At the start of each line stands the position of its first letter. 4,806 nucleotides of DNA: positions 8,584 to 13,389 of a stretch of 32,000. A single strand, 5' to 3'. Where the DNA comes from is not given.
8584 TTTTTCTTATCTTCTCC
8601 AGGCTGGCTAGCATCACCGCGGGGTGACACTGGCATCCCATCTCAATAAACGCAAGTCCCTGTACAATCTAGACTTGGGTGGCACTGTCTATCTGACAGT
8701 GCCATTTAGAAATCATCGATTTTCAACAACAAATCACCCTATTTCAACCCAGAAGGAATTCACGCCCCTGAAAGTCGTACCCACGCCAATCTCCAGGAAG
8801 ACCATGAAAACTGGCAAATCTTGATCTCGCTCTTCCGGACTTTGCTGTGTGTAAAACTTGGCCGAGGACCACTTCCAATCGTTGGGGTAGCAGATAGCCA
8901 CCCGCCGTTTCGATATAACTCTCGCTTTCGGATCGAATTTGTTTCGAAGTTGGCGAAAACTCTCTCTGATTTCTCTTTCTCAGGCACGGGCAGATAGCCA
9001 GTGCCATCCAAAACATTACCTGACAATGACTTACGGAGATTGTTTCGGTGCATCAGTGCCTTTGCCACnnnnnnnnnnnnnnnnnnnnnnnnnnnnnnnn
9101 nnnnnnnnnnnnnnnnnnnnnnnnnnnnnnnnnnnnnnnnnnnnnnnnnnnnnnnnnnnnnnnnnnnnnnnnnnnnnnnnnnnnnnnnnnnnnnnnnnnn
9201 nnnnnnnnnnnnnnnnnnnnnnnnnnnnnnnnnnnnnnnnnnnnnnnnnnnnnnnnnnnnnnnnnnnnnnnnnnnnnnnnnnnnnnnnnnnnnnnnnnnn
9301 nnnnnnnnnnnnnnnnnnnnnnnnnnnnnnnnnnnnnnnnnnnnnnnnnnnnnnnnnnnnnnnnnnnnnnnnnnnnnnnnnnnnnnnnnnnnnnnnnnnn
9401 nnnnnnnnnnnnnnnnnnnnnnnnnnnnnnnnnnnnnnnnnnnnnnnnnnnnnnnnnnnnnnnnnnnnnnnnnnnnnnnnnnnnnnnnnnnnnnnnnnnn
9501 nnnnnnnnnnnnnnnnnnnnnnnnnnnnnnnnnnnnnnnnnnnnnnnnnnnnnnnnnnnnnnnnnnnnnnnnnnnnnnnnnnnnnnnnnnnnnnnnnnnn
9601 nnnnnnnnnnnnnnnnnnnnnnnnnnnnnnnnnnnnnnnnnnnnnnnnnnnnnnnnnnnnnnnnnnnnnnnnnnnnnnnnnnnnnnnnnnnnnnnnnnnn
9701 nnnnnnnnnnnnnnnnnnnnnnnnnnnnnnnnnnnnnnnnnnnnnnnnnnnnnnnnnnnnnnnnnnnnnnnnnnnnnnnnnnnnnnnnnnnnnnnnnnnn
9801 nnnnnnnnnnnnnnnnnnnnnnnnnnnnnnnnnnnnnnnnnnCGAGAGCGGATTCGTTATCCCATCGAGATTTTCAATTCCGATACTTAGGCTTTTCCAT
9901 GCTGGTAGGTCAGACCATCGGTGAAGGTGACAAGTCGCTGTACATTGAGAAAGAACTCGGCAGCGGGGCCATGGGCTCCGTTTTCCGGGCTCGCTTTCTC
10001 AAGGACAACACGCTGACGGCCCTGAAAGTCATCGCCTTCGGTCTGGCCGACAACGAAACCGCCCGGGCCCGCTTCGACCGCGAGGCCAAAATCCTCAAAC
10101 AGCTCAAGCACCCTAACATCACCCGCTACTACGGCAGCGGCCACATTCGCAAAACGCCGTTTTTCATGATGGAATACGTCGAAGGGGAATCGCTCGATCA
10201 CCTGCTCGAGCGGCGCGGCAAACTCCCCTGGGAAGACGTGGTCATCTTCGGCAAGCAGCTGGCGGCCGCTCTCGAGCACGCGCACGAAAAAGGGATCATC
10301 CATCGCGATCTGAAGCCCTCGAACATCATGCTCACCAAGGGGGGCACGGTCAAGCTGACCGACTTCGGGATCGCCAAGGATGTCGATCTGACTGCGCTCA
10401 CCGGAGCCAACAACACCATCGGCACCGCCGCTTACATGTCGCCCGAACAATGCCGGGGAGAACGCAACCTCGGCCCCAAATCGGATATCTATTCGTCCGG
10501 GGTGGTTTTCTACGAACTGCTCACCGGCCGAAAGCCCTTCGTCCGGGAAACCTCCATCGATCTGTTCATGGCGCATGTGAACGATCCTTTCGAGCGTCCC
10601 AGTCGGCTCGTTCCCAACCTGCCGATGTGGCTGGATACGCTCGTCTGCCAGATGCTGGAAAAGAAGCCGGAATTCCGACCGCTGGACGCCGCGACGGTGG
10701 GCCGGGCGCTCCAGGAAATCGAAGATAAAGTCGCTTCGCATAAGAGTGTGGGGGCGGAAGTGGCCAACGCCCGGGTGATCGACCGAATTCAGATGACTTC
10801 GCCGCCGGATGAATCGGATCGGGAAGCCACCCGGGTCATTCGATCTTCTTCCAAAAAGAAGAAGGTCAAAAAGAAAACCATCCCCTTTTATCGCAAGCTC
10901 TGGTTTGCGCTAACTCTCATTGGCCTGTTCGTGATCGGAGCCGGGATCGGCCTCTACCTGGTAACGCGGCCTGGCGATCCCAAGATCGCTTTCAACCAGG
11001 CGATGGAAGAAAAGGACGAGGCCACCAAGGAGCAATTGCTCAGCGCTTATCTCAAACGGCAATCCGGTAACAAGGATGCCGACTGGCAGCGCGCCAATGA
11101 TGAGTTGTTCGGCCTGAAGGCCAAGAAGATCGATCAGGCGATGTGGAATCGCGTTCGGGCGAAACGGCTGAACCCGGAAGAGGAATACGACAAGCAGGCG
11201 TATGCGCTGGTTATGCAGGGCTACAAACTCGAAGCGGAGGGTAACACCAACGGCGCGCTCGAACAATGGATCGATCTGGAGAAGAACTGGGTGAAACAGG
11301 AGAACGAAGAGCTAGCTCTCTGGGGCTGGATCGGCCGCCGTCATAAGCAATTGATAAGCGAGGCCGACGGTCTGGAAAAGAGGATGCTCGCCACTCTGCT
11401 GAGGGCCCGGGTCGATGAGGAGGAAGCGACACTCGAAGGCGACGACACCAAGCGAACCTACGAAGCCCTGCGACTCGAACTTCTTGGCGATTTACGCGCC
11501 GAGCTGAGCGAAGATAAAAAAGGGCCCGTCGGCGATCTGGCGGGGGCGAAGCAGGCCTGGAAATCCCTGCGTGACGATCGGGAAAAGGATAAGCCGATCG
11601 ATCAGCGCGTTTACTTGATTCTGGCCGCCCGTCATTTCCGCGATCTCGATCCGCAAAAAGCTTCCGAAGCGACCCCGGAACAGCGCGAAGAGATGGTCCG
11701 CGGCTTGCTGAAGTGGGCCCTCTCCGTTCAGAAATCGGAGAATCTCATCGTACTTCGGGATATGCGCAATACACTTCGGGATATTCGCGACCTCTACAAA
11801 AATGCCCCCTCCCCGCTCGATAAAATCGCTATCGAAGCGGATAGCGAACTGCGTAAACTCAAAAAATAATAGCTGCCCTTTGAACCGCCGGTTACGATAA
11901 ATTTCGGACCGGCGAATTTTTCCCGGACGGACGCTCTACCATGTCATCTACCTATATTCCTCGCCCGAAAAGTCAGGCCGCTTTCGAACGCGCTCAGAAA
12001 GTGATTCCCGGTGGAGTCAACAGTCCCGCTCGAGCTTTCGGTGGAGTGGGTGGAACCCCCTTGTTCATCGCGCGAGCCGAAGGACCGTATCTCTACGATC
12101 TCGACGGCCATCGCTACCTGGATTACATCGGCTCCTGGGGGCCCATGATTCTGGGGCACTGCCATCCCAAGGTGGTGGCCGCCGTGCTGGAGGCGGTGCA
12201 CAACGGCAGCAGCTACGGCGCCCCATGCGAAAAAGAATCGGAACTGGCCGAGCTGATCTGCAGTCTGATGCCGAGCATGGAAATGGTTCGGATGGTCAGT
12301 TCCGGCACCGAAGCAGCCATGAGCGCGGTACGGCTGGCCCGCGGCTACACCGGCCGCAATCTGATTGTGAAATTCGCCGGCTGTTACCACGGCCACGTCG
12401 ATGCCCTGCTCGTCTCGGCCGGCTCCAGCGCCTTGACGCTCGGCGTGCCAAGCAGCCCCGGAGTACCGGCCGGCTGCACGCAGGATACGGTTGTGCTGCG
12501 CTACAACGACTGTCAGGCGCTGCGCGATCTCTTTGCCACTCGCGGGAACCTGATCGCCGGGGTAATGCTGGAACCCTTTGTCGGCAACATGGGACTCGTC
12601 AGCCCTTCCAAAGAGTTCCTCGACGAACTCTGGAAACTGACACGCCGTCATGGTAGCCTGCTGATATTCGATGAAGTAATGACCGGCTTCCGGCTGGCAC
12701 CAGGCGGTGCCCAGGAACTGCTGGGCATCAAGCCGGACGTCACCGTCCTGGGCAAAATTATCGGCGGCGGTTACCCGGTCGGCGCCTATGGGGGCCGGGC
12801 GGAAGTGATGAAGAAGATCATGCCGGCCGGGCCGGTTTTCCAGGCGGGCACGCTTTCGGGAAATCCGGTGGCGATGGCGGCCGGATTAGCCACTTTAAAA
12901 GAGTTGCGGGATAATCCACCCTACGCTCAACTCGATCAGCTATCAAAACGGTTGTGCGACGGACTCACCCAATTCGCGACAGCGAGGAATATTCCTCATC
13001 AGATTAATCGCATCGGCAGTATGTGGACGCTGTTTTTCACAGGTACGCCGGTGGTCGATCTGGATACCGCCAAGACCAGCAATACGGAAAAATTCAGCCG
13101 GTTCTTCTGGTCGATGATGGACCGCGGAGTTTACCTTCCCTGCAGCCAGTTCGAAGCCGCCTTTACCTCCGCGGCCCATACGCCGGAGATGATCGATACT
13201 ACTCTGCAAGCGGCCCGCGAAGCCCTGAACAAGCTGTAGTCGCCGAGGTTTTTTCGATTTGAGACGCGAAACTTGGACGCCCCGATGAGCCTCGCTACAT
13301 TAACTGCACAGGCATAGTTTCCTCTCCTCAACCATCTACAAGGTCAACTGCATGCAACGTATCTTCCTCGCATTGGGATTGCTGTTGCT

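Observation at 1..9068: Twelve copies of an unrecognised ~80-nt hairpin-plus-box module, in both orientations, within 9 kb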

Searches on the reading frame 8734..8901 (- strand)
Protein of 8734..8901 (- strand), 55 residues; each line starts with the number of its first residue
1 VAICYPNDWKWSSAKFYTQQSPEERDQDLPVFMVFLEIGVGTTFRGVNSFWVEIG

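Call 29: search_protein_families(library=pfam, proteins=[window:8734-8901:-], max_evalue=10)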
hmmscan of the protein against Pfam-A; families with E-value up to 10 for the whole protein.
window:8734-8901:- (55 aa): 0 families

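Call 30: search_protein_families(library=ncbifam, proteins=[window:8734-8901:-], max_evalue=10)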
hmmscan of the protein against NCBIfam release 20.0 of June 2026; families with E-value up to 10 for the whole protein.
window:8734-8901:- (55 aa): 0 families

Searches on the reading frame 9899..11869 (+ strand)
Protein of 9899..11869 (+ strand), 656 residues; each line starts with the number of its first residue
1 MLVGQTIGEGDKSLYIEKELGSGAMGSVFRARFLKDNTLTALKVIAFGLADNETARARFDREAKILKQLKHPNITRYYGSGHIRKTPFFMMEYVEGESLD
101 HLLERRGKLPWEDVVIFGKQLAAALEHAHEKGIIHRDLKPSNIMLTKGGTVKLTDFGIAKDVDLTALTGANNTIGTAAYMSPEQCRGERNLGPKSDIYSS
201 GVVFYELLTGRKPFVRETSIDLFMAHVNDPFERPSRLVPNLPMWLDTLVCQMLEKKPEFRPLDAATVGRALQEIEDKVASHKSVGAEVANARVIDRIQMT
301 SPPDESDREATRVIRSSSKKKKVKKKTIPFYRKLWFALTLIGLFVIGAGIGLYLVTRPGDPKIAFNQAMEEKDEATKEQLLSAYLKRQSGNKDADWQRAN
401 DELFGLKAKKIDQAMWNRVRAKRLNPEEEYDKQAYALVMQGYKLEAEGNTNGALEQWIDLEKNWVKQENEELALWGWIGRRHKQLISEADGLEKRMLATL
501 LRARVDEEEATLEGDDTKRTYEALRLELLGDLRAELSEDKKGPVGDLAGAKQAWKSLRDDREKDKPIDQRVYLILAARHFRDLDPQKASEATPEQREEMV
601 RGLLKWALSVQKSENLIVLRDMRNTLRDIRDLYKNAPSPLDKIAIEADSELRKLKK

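Call 23: find_homologous_proteins(query=window:9899-11869:+, max_evalue=1e-30)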
Query window:9899-11869:+ (656 aa): 4458 proteins with E <= 1e-30 among 8000 candidates; the best 120 are listed.
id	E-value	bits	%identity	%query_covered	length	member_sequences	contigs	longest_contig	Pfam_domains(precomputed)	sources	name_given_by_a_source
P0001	5.4e-229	780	99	55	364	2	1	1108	-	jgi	jgi:hypothetical protein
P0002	1.6e-177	610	47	99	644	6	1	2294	PF07714.24,PF00069.32,PF03109.23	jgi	jgi:serine/threonine-protein kinase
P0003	1.5e-169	584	46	100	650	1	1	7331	PF07714.24,PF00069.32,PF03109.23,PF17667.8,PF01636.30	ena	-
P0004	2.2e-169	583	46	100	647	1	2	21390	PF07714.24,PF00069.32,PF03109.23,PF17667.8,PF01636.30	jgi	jgi:serine/threonine-protein kinase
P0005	6.8e-167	575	41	91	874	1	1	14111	PF06293.21,PF07714.24,PF00069.32,PF03109.23,PF14531.13,PF17667.8,PF01636.30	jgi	jgi:serine/threonine-protein kinase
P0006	5.3e-163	562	45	100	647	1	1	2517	PF07714.24,PF00069.32,PF03109.23,PF17667.8,PF01636.30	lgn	-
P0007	1.1e-162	561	47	99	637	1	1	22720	PF07714.24,PF00069.32,PF03109.23,PF17667.8,PF01636.30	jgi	jgi:eukaryotic-like serine/threonine-protein kinase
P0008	1.2e-161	558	45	99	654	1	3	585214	PF07714.24,PF00069.32,PF03109.23,PF17667.8,PF01636.30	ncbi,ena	-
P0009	2.8e-159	550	46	97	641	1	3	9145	PF07714.24,PF00069.32,PF03109.23,PF01636.30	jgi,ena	-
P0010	4.5e-159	549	46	100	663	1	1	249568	PF07714.24,PF00069.32,PF03109.23,PF14531.13,PF17667.8,PF01636.30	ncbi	-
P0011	1.2e-158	548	45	96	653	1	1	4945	PF07714.24,PF00069.32,PF03109.23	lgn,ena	-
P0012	2.2e-158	547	45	99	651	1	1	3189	PF07714.24,PF00069.32,PF03109.23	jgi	-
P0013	5.2e-158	546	46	96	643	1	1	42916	PF07714.24,PF00069.32,PF03109.23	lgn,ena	-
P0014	6.1e-158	545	46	99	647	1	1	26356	PF07714.24,PF00069.32,PF03109.23,PF17667.8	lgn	-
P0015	1.0e-157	545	46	97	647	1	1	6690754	PF07714.24,PF00069.32,PF03109.23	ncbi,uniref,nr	ncbi:serine/threonine protein kinase [Tuwongella immobilis]|uniref:non-specific serine/threonine pro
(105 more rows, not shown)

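Call 46: find_encoding_contigs(protein=P0015, flank=10000, max_places=2)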
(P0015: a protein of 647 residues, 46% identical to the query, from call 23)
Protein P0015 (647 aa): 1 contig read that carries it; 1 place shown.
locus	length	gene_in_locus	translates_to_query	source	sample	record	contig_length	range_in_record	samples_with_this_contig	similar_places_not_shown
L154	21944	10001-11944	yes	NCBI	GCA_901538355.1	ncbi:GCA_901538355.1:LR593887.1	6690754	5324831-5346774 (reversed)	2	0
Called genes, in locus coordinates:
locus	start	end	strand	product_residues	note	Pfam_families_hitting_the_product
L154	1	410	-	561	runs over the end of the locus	PF00069:Pkinase, PF01636:APH (faint), PF07714:PK_Tyr_Ser-Thr, PF03109:ABC1 (weak)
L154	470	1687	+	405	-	PF01547:SBP_bac_1, PF13416:SBP_bac_8, PF13343:SBP_bac_6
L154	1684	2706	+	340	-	PF00005:ABC_tran, PF02463:SMC_N (faint), PF13481:AAA_25 (weak), PF13304:AAA_21 (faint), PF08402:TOBE_2, PF12857:TOBE_3 (weak)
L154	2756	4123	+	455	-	PF08245:Mur_ligase_M, PF02875:Mur_ligase_C, PF27239:FOL3_C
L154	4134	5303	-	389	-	-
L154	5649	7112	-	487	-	PF07635:PSCyt1, PF25173:Beta-prop_WDR3_1st, PF24807:WD40_CDC20-Fz, PF23381:Beta-prop_IFT122_1st, PF25174:Beta-prop_THOC3, PF25175:Beta-prop_WDR5, PF23414:Beta-prop_EML_2, PF24817:WD40_WDHD1_1st, +41 more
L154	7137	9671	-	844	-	PF04151:PPC (faint)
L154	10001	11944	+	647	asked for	PF00069:Pkinase, PF07714:PK_Tyr_Ser-Thr, PF03109:ABC1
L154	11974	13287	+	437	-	PF00202:Aminotran_3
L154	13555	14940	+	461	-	PF00069:Pkinase, PF01636:APH (faint), PF07714:PK_Tyr_Ser-Thr, PF03109:ABC1 (weak)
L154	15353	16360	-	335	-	PF04542:Sigma70_r2, PF04539:Sigma70_r3 (weak), PF04545:Sigma70_r4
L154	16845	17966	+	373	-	PF00072:Response_reg, PF00990:GGDEF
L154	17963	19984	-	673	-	PF07517:SecA_DEAD, PF01043:SecA_PP_bind, PF21090:P-loop_SecA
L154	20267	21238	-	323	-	PF13088:BNR_2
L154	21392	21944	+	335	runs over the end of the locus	PF00579:tRNA-synt_1b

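Call 47: find_encoding_contigs(protein=P0008, flank=10000, max_places=2)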
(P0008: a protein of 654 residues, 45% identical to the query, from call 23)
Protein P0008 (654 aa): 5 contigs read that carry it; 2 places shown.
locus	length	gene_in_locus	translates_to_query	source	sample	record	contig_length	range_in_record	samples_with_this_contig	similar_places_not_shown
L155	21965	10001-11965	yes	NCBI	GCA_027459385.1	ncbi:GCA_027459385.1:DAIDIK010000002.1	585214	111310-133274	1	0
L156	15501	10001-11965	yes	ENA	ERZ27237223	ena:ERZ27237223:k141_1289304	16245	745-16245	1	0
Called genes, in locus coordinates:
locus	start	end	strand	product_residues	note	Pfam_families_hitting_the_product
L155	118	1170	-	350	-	PF02597:ThiS, PF05690:ThiG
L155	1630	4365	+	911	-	PF00069:Pkinase, PF07714:PK_Tyr_Ser-Thr, PF13428:TPR_14 (faint), PF24885:TPR_NPHP3 (faint), PF00515:TPR_1 (faint), PF13424:TPR_12, PF13374:TPR_10 (weak), PF13424:TPR_12, +6 more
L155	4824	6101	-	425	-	PF03739:LptF_LptG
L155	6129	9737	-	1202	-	-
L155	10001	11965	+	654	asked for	PF00069:Pkinase, PF07714:PK_Tyr_Ser-Thr, PF01636:APH (faint), PF03109:ABC1, PF17667:Pkinase_fungal (weak)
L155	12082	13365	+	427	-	PF00202:Aminotran_3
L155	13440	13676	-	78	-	-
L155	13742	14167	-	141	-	-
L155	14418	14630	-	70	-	-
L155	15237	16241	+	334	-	PF07963:N_methyl, PF07596:SBP_bac_10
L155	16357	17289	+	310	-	PF07963:N_methyl (weak), PF07596:SBP_bac_10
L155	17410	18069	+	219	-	-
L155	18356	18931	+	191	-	-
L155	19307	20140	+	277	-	PF00106:adh_short, PF08659:KR, PF13561:adh_short_C2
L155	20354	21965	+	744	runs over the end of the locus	PF13522:GATase_6, PF13537:GATase_7, PF00733:Asn_synthase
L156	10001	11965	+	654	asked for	PF00069:Pkinase, PF07714:PK_Tyr_Ser-Thr, PF01636:APH (faint), PF03109:ABC1, PF17667:Pkinase_fungal (weak)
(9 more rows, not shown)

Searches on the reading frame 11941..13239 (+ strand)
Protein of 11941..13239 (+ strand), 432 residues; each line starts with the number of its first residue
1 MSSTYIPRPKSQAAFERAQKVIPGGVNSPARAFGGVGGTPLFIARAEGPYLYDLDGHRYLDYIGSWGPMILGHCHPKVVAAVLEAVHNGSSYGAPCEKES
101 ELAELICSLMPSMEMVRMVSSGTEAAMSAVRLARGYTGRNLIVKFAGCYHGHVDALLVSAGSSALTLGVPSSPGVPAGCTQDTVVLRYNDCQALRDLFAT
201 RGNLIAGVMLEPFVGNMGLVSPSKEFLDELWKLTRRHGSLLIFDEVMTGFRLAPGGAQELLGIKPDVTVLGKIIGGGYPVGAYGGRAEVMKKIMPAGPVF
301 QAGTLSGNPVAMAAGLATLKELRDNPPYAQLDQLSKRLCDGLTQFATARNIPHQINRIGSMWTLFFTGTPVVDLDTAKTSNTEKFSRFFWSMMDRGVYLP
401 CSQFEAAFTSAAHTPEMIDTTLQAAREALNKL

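Call 11: find_encoding_contigs(protein=window:11941-13239:+, flank=10000, max_places=4)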
Protein window:11941-13239:+ (432 aa): 1 contig read that carries it; 1 place shown.
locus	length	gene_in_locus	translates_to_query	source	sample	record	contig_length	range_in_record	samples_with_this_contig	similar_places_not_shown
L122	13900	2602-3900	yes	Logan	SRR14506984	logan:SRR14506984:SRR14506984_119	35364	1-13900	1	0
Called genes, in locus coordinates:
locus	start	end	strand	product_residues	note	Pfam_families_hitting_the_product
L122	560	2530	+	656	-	PF00069:Pkinase, PF07714:PK_Tyr_Ser-Thr, PF03109:ABC1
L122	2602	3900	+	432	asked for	PF00202:Aminotran_3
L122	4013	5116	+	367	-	PF01263:Aldose_epim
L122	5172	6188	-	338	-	PF18152:DAHP_snth_FXD, PF00793:DAHP_synth_1, PF03102:NeuB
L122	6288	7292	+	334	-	-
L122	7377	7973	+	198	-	PF00300:His_Phos_1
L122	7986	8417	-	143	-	PF10861:DUF2784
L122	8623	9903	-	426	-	PF01979:Amidohydro_1, PF07969:Amidohydro_3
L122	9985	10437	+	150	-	PF01022:HTH_5, PF12840:HTH_20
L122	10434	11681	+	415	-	PF08327:AHSA1, PF00903:Glyoxalase (faint), PF18029:Glyoxalase_6 (faint)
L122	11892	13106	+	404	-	PF00871:Acetate_kinase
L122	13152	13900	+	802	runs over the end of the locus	PF09364:XFP_N, PF03894:XFP, PF09363:XFP_C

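Call 24: list_cluster_members(proteins=[window:11941-13239:+, window:4174-5703:+, window:7540-8358:+, window:3111-3758:+, window:1245-1904:+])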
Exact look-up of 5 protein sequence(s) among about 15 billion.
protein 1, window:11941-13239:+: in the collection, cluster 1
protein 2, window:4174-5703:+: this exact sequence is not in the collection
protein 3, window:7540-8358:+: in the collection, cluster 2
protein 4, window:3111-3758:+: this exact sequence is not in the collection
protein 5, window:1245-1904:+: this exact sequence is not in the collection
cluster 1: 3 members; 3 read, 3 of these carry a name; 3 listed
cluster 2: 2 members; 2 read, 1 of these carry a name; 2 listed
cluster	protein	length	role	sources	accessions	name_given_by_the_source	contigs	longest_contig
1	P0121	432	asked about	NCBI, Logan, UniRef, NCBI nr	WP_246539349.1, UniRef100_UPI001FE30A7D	glutamate-1-semialdehyde 2,1-aminomutase [Telmatocola sphagniphila] | glutamate-1-semialdehyde 2,1-aminomutase n=1 Tax=Telmatocola sphagniphila TaxID=1123043 ...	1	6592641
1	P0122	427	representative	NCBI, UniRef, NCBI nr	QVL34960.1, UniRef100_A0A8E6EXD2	glutamate-1-semialdehyde 2,1-aminomutase [Telmatocola sphagniphila] | Glutamate-1-semialdehyde 2,1-aminomutase n=1 Tax=Telmatocola sphagniphila TaxID=1123043 ...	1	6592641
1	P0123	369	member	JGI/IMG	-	glutamate-1-semialdehyde 2,1-aminomutase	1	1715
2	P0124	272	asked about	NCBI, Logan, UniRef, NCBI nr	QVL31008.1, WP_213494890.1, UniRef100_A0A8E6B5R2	hypothetical protein KIH39_19440 [Telmatocola sphagniphila] | Uncharacterized protein n=1 Tax=Telmatocola sphagniphila TaxID=1123043 ... | hypothetical protein [Telmatocola sphagniphila]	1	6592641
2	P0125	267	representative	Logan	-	-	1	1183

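Call 61: find_encoding_contigs(protein=P0125, flank=10000, max_places=6)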
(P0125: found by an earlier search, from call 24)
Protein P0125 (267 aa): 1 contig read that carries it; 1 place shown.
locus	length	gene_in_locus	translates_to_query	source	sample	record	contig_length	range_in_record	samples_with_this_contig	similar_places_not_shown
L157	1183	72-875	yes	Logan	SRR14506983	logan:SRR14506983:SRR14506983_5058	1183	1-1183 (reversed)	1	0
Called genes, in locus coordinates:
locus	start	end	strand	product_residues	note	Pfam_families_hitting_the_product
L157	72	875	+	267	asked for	-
